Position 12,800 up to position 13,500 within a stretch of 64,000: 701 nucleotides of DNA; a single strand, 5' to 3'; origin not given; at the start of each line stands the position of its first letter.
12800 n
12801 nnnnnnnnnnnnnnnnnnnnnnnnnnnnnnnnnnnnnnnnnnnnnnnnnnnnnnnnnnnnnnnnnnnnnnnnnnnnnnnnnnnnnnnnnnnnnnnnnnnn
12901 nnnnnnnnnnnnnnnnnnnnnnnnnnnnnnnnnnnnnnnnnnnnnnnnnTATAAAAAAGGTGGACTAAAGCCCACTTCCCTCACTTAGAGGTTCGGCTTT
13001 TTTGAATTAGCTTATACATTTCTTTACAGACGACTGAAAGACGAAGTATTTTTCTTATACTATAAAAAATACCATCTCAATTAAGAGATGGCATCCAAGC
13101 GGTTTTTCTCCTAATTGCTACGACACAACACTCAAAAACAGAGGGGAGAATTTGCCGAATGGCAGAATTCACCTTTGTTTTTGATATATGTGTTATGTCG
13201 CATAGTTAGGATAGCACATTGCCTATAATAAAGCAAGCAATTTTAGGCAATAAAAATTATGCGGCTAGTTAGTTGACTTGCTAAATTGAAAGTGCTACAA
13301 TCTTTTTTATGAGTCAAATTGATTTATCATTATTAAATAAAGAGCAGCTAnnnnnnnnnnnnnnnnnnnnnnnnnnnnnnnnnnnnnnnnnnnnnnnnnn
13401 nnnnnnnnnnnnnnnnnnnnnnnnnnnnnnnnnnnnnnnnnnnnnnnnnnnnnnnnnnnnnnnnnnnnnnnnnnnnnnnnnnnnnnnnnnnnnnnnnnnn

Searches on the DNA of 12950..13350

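Call 8: search_rna_families(source=window, start=12950, end=13350, threshold=evalue, max_evalue=10, show_alignments=3)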
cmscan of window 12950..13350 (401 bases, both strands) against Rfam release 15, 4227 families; matches with E-value up to 10: 13.
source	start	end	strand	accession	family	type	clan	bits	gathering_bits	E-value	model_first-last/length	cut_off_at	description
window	13121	13200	+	RF03743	MIR7696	Gene; miRNA;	-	22.1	83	0.089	1-88/88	no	MIR7696 microRNA precursor family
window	13098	13260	-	RF03922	MIR2119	Gene; miRNA;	-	21.1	73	2.7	1-188/188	no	MIR2119 microRNA precursor family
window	13065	13194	-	RF01820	RsaE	Gene; sRNA;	-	20.8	79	0.34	1-112/112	no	RNA Staph. aureus E (RoxS)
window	13022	13090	+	RF00086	SNORD27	Gene; snRNA; snoRNA; CD-box;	-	18.6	52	1.8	1-71/71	no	Small nucleolar RNA SNORD27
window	13207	13331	+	RF01457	rli22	Gene; sRNA;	CL00114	18.4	80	1.4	1-111/111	no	Listeria sRNA rli22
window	12951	13072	-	RF04182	GibS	Gene; sRNA;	-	17.4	115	4.9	1-142/142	no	GibS sRNA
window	13218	13309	+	RF02635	EF0820_EF0821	Gene; sRNA;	-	16.6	442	0.046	1-370/370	no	Enterococcus sRNA EF0820_EF0821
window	12953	13016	+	RF02420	Bp1_162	Gene; sRNA;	-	15.5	50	6.4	1-100/100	no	Burkholderia sRNA Bp1_Cand612_SIPHT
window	13108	13214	-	RF00821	mir-249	Gene; miRNA;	-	14.9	70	2.2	1-97/97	no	mir-249 microRNA precursor family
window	13062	13170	-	RF01859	Phe_leader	Cis-reg; leader;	-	14.8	55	8.3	1-125/125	no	Phenylalanine leader peptide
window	12984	13025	-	RF01089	PK-repBA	Cis-reg;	-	12.6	45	3.7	1-124/124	no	Pseudoknot of the regulatory region of the repBA gene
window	13281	13349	+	RF01613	ceN109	Gene; snRNA; snoRNA; CD-box;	-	12.5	52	8.6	1-67/67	no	Nematode snoRNA ceN109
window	13273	13339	+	RF02108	DLEU2_4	Gene; lncRNA;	-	11.7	40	9.7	1-58/58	no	Deleted in lymphocytic leukemia 2 conserved region 4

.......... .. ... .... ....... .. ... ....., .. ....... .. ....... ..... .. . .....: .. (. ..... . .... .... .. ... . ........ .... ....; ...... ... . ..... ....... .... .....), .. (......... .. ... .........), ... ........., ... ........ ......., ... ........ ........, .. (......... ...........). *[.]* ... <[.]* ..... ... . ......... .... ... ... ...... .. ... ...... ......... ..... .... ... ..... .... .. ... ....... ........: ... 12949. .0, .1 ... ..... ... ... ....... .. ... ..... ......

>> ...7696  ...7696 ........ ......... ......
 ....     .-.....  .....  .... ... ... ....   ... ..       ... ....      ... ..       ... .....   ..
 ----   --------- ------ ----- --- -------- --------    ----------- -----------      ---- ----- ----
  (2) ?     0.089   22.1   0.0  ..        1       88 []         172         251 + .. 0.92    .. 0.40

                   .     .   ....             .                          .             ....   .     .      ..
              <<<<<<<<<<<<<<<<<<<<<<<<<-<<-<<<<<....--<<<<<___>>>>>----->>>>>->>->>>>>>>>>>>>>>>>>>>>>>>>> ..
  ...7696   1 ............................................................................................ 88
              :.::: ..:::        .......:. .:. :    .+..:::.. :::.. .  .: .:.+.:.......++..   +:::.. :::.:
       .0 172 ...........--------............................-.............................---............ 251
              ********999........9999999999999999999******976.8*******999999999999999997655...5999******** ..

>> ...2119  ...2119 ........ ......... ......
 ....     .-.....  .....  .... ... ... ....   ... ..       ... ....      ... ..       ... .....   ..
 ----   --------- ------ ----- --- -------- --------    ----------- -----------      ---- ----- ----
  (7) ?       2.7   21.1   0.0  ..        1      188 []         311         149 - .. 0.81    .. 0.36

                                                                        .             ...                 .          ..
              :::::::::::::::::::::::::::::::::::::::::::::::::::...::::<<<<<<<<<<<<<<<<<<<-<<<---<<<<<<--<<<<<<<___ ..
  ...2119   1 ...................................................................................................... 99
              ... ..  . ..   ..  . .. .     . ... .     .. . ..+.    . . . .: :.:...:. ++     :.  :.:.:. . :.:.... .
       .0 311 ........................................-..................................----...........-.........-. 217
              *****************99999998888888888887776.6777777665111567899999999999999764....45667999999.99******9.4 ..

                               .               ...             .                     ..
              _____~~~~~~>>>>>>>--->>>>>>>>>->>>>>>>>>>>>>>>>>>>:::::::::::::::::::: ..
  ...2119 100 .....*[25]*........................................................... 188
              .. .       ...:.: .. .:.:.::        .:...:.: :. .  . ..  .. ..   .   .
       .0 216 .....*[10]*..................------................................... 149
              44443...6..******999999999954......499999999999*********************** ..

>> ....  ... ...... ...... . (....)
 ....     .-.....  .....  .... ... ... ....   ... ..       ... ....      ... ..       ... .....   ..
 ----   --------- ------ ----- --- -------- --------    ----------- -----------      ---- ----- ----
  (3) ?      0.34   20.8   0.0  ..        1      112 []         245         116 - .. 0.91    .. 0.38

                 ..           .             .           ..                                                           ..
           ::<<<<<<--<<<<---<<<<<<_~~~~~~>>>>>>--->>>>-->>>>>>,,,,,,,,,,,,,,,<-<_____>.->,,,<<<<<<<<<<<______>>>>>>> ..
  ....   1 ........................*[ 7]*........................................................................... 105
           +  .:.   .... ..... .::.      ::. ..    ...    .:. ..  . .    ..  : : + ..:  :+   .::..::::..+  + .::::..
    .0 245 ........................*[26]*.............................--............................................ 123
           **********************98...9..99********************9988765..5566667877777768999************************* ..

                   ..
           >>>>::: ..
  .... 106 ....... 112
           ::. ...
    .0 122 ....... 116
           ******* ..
